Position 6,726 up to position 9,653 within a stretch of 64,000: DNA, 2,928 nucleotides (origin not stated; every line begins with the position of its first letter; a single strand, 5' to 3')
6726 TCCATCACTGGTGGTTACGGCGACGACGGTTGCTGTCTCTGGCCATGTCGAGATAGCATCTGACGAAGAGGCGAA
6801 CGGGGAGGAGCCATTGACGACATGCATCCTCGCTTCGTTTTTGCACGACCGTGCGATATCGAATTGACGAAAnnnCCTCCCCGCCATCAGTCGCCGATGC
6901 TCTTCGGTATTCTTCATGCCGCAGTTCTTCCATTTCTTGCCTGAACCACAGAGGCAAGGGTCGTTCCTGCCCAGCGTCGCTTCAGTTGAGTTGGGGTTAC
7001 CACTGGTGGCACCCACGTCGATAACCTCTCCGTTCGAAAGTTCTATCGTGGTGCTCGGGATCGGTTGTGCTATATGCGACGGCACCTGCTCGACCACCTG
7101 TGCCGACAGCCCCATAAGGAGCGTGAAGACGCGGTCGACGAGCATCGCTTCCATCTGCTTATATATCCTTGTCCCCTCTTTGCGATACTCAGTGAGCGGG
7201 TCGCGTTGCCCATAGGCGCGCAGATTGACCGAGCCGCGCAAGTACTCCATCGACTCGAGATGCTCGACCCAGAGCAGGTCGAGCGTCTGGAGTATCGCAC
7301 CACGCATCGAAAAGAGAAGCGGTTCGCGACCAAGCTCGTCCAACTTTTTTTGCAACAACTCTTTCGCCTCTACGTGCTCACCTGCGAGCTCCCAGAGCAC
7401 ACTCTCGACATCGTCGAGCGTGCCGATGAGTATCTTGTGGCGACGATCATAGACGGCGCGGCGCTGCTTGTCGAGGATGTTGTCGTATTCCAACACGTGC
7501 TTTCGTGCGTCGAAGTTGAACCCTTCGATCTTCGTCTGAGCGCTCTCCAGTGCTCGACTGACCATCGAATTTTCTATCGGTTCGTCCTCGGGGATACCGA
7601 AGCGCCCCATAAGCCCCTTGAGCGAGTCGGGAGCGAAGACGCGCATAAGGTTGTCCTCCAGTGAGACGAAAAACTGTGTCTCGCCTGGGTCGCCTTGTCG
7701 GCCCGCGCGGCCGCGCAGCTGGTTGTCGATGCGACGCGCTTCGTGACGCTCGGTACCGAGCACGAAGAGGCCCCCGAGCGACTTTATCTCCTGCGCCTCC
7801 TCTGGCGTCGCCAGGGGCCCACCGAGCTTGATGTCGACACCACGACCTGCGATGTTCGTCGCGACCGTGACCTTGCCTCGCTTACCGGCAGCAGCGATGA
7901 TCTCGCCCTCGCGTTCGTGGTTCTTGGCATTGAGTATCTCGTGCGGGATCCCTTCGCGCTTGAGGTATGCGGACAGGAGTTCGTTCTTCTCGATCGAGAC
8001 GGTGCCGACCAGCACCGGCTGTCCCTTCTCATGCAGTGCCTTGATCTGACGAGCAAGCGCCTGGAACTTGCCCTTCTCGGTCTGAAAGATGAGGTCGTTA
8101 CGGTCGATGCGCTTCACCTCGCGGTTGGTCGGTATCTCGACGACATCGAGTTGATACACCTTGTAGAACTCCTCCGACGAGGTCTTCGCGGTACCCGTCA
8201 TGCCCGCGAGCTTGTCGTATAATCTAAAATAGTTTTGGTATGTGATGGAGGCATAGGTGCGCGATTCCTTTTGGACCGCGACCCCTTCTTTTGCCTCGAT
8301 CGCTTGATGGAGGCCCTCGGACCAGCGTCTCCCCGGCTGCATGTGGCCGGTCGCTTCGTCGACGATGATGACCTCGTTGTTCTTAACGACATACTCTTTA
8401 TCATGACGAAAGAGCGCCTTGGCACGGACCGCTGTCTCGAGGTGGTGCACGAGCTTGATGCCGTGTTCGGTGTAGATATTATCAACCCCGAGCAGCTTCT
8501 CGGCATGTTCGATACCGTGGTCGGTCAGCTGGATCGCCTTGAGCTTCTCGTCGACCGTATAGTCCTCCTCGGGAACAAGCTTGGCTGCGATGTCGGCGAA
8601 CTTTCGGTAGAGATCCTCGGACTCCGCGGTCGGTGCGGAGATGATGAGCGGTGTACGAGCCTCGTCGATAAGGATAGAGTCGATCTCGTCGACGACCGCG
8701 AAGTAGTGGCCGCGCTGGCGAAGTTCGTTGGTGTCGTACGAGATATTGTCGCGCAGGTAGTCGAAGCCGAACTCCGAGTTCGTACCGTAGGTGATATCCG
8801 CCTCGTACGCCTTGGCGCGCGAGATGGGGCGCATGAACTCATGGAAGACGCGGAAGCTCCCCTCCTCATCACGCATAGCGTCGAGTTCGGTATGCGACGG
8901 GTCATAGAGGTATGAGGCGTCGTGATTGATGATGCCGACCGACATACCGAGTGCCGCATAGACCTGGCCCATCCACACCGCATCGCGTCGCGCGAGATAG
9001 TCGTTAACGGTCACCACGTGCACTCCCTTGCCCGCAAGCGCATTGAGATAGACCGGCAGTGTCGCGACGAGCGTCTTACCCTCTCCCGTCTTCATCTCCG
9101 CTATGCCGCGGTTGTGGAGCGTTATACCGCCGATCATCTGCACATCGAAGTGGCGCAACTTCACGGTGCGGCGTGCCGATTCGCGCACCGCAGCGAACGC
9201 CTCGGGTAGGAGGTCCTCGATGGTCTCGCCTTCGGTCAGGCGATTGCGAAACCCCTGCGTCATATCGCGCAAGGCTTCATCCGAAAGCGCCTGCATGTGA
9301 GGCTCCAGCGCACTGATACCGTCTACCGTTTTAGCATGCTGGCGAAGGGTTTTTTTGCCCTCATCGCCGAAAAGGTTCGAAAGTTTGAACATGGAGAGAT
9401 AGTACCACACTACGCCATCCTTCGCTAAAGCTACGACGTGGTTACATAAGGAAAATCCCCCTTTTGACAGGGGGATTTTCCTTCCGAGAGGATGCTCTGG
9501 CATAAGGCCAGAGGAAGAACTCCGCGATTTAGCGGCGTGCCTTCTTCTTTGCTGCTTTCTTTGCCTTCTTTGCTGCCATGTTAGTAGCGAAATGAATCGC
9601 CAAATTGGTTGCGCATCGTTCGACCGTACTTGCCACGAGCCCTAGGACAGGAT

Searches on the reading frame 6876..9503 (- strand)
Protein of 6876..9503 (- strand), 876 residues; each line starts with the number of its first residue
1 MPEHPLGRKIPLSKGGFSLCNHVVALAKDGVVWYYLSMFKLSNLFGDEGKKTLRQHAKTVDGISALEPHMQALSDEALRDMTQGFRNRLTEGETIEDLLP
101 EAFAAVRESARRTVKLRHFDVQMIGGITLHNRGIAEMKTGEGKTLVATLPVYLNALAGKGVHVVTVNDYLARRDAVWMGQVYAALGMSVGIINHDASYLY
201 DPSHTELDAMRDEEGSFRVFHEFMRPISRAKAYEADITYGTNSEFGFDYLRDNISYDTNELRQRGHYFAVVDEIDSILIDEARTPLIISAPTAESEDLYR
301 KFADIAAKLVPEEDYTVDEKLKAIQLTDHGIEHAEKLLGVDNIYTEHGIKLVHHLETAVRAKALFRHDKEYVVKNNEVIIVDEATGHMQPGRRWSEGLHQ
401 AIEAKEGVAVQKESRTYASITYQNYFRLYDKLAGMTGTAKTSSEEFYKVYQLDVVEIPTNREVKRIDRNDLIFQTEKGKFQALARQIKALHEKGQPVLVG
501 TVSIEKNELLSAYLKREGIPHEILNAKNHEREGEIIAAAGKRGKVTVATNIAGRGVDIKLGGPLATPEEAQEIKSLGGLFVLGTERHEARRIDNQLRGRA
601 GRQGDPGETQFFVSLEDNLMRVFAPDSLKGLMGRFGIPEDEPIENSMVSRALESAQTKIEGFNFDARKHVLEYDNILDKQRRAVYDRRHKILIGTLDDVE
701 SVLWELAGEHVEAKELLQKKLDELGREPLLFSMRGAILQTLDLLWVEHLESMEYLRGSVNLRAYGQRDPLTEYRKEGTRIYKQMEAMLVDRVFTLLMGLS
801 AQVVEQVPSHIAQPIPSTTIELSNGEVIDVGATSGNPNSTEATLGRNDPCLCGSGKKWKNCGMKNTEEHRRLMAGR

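Call 75: search_protein_families(library=pfam, proteins=[window:6876-9503:-], max_evalue=0.00001)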
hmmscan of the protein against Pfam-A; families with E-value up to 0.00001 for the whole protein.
window:6876-9503:- (876 aa): 5 families
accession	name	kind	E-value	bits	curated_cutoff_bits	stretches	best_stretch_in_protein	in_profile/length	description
PF07517.20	SecA_DEAD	-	2.6e-120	401.5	24.6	1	42-446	2-289/290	SecA DEAD-like domain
PF21090.3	P-loop_SecA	-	8.6e-78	261.1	27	2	463-564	2-103/205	SecA P-loop domain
PF07516.18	SecA_SW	-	4.1e-40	138.4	26.7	2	642-711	1-73/200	SecA Wing and Scaffold domain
PF01043.26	SecA_PP_bind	-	2.3e-39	134.8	23.5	1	295-403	2-110/110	SecA preprotein cross-linking domain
PF02810.21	SEC-C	-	4.8e-06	26.8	20.4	1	846-861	1-16/19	SEC-C motif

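Call 98: search_solved_structures(query=window:6876-9503:-, max_evalue=1e-50)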
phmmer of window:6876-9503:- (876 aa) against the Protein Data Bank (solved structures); distinct sequences matched with E-value up to 1e-50: 24.
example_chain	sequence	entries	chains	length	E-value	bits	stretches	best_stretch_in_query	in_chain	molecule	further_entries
3jux_A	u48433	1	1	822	4.4e-233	779.7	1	46-694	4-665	Protein translocase subunit secA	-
3din_A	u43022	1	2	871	4.5e-233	779.6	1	46-694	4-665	Protein translocase subunit secA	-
4ys0_A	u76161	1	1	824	5.1e-233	779.4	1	46-694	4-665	Protein translocase subunit SecA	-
1tf2_A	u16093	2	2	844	9.2e-229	765.4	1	228-693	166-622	Preprotein translocase secA subunit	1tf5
3iqy_A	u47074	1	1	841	7.1e-228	762.4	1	228-693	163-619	Protein translocase subunit secA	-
3jv2_A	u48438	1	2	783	5.9e-220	736.2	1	228-693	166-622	Protein translocase subunit SecA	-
1m6n_A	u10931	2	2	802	7.1e-220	736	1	228-693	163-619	Preprotein translocase secA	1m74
2ibm_A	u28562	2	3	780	7.5e-220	735.9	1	228-693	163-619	Preprotein translocase secA subunit | Protein translocase subunit SecA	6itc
3dl8_A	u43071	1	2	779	8.1e-220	735.8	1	228-693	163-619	Protein translocase subunit secA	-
7xha_A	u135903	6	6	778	8.3e-220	735.7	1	228-693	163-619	Protein translocase subunit SecA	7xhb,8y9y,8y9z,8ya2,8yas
3iqm_A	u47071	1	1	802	1.6e-219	734.8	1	228-693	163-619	Protein translocase subunit secA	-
8ya0_A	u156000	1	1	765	4.9e-218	729.9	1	228-693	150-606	Protein translocase subunit SecA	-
2ipc_A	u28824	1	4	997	7.7e-214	716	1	225-516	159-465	Preprotein translocase SecA subunit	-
6sxh_A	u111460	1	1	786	1.2e-213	715.3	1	226-725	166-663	Protein translocase subunit SecA 2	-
6t4h_A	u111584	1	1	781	1.5e-213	715.1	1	226-725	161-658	Protein translocase subunit SecA 2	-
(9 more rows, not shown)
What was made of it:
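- Tried and rejected: SecA against PDB was uninformative (call 98).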
